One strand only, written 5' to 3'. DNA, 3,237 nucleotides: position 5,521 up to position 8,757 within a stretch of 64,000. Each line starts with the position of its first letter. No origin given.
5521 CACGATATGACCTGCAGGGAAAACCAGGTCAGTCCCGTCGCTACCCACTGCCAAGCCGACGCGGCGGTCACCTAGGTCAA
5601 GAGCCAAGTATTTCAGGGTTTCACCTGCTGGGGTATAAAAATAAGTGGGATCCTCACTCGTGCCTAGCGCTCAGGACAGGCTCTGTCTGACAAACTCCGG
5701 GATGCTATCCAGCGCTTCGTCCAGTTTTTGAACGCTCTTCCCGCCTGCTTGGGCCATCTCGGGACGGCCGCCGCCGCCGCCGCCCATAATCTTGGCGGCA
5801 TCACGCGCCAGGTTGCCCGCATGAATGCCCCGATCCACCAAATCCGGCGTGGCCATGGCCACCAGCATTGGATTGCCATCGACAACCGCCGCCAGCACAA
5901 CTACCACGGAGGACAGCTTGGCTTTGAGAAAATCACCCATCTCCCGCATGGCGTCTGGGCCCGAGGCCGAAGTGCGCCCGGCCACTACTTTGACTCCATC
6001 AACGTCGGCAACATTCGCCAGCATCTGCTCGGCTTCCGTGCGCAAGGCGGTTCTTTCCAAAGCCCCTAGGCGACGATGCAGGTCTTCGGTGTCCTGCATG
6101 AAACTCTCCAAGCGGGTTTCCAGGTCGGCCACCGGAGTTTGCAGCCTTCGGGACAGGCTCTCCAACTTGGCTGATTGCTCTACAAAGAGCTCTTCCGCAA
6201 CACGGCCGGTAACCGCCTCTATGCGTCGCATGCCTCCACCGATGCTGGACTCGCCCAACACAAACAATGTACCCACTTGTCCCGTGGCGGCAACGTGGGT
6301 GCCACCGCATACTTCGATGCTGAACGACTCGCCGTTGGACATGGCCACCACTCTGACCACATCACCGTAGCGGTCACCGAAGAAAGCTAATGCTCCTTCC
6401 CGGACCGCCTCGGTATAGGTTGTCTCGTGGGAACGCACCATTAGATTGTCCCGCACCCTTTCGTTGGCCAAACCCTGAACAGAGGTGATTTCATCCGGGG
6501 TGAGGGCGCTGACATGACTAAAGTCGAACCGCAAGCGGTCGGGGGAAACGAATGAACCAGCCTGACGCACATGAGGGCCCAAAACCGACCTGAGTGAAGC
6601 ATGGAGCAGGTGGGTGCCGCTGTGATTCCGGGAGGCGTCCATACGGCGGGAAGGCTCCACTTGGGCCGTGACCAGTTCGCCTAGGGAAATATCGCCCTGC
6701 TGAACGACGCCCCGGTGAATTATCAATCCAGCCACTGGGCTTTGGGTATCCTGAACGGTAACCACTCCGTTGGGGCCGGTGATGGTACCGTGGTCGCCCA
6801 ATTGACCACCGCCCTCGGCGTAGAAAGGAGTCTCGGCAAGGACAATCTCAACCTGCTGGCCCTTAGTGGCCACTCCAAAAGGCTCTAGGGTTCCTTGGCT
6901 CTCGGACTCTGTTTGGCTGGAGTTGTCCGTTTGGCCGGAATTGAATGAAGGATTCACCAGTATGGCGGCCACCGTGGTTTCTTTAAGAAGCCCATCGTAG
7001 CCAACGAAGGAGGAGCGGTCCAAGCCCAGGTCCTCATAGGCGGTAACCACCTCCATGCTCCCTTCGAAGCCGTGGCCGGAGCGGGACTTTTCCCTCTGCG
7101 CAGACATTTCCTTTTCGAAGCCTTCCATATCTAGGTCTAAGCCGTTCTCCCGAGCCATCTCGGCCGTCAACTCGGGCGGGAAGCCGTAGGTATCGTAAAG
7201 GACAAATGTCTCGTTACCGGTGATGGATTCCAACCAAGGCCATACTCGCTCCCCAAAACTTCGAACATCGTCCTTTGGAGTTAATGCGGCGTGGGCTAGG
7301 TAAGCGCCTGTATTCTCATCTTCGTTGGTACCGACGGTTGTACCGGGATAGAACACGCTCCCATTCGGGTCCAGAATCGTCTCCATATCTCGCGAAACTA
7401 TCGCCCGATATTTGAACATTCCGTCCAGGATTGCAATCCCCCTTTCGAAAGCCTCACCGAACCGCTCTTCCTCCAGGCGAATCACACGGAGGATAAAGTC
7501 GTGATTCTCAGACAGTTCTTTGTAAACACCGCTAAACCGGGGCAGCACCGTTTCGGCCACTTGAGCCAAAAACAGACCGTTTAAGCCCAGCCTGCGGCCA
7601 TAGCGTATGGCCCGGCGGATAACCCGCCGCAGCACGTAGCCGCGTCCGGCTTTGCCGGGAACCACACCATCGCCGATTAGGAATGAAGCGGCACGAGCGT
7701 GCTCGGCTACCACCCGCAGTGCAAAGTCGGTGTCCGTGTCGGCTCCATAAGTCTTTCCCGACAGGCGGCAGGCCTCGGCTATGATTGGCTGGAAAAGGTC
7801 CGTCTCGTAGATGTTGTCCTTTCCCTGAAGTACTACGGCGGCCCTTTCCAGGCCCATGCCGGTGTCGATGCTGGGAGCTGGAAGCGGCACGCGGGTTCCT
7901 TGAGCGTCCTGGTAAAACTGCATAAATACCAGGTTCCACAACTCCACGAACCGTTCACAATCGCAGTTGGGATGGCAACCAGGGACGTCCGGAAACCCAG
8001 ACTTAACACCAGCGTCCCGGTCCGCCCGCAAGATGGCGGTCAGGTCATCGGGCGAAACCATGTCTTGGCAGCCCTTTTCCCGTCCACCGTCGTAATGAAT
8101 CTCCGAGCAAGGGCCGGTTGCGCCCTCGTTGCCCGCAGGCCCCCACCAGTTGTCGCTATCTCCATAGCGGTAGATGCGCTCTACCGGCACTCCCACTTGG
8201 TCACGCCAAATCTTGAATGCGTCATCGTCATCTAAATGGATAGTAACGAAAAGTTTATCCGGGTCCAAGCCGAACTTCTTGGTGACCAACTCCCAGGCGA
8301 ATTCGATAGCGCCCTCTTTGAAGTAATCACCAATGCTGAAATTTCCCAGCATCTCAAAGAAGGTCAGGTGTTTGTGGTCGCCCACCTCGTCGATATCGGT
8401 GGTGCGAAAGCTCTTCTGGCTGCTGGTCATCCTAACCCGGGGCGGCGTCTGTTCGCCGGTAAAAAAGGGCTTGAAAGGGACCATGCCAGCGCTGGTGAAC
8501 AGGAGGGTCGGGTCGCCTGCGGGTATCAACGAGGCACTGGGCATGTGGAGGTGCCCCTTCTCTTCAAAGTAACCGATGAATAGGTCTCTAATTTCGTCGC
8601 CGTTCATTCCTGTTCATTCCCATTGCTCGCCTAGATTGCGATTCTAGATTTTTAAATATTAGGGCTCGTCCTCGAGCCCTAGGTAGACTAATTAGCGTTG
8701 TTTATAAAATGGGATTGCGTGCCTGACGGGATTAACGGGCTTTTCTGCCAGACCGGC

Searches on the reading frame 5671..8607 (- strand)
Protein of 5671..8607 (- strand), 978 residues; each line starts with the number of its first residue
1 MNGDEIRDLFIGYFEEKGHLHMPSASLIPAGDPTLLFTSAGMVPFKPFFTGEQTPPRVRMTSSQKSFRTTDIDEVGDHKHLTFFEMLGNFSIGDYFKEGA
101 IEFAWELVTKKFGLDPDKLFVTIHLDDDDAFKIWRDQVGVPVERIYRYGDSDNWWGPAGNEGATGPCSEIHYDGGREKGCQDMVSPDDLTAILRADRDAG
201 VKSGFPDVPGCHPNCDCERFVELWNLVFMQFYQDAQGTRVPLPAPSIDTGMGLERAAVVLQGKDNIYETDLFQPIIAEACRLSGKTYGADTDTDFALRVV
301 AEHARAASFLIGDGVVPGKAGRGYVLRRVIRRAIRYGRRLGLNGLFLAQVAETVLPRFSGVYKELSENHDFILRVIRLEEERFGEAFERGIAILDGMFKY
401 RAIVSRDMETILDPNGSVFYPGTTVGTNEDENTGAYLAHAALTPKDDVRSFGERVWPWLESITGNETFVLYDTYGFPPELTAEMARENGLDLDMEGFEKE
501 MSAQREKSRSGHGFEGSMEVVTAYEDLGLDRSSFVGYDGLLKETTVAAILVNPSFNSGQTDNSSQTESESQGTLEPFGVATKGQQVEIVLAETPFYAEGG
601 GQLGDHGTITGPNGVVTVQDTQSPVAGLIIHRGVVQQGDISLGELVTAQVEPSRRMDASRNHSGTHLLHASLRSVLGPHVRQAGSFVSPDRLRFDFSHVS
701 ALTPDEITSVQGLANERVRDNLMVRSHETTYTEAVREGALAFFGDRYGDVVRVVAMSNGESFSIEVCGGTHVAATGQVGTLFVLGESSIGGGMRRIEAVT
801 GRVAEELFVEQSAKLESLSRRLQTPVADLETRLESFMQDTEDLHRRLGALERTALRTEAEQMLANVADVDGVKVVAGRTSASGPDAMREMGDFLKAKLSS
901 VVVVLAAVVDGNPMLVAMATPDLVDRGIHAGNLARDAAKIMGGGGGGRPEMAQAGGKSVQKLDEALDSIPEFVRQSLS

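Call 64: search_protein_families(library=ncbifam, proteins=[window:5671-8607:-], max_evalue=1e-8)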
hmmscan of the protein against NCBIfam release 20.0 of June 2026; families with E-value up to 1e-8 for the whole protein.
window:5671-8607:- (978 aa): 4 families
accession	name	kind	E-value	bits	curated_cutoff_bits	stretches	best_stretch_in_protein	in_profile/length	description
TIGR00344.1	alaS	equivalog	1.9e-245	817.1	457.05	2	5-400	1-374/847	alanine--tRNA ligase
NF002436.0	PRK01584.1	equivalog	4.8e-167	557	529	4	210-393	189-374/595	alanine--tRNA ligase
TIGR03683.1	A-tRNA_syn_arch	equivalog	1.4e-109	367.7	744.7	3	586-973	524-901/902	alanine--tRNA ligase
NF040865.1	a_tRNA_ed_AlaXM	equivalog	1.4e-26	93.7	300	1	584-797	22-230/234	alanyl-tRNA editing protein AlaXM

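Call 76: find_related_loci(query=window:5671-8607:-, collection=genome_contigs, flank=500)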
Query window:5671-8607:- (978 aa) in genome_contigs; peptide patterns used: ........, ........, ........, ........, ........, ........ (x = any residue, [..] = any of these).
538 stretches matched a pattern; 475 encode a relative of the query (tblastn E <= 1e-3); the best 80 are kept; 80 distinct loci.
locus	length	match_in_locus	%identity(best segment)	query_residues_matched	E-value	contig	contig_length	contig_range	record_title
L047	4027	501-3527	79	1-978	0e+0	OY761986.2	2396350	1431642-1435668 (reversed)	MAG: Dehalococcoidia bacterium isolate 10f4566d-ab44-49ae-b774-fc9f760c6436 genome assembly, chromosome: 1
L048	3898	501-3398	70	1-978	0e+0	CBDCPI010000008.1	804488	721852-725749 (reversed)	MAG: Dehalococcoidia bacterium isolate 2c126bea-bcd9-4278-a32a-30754f00bea4 genome assembly, contig: contig_8, whole gen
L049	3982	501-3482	71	1-978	0e+0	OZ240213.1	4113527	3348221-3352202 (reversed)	MAG: Dehalococcoidia bacterium isolate 72fd1f58-039a-43d1-a234-fad5f02d9593 genome assembly, chromosome: 1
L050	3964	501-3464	71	1-970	0e+0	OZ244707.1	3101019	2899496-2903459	MAG: Dehalococcoidia bacterium isolate ff215481-6181-4eb5-bab1-de6adcd508a5 genome assembly, chromosome: 1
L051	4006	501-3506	70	1-978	0e+0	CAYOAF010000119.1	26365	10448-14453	MAG TPA_asm: uncultured Dehalococcoidia bacterium isolate SRP260945_co2_452 genome assembly, contig: k141_164136, whole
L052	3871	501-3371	70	1-975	0e+0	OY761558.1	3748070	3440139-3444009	MAG: Dehalococcoidia bacterium isolate 6ae818db-717c-4d07-8374-be93c3d6d717 genome assembly, chromosome: 1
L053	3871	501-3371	69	1-975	0e+0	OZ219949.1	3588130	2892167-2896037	MAG: Dehalococcoidia bacterium isolate 99137651-b1e7-4859-9a90-ab3a7f48d20f genome assembly, chromosome: 5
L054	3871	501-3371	69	1-975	0e+0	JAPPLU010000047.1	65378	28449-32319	MAG: Chloroflexota bacterium isolate RHO3_bin_2 NODE_1016_length_65378_cov_12.557200, whole genome shotgun sequence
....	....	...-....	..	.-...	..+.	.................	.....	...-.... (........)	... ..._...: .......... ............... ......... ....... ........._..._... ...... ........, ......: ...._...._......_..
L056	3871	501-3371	69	1-975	0e+0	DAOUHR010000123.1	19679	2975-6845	MAG TPA_asm: Dehalococcoidia bacterium isolate S16_99 k189_86943, whole genome shotgun sequence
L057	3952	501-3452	68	1-978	0e+0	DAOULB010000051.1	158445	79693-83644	MAG TPA_asm: Dehalococcoidia bacterium isolate S8_378 391335, whole genome shotgun sequence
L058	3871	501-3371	69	1-976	0e+0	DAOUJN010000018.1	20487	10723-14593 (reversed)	MAG TPA_asm: Dehalococcoidia bacterium isolate S34_266 k113_871085, whole genome shotgun sequence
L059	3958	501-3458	68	1-978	0e+0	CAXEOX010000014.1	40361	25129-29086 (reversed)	MAG TPA_asm: uncultured bacterium isolate ERR599159_concoct_54 genome assembly, contig: ERZ842013.249, whole genome shot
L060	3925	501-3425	67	1-978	0e+0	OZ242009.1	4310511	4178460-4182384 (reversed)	MAG: Dehalococcoidia bacterium isolate 899261b6-bc8c-404b-9ed8-1f9bb82080cc genome assembly, chromosome: 1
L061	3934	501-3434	67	1-978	0e+0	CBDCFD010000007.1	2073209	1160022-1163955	MAG: Dehalococcoidia bacterium isolate 00984b42-5fdc-41aa-b48b-cfc3a05d4d85 genome assembly, contig: contig_7, whole gen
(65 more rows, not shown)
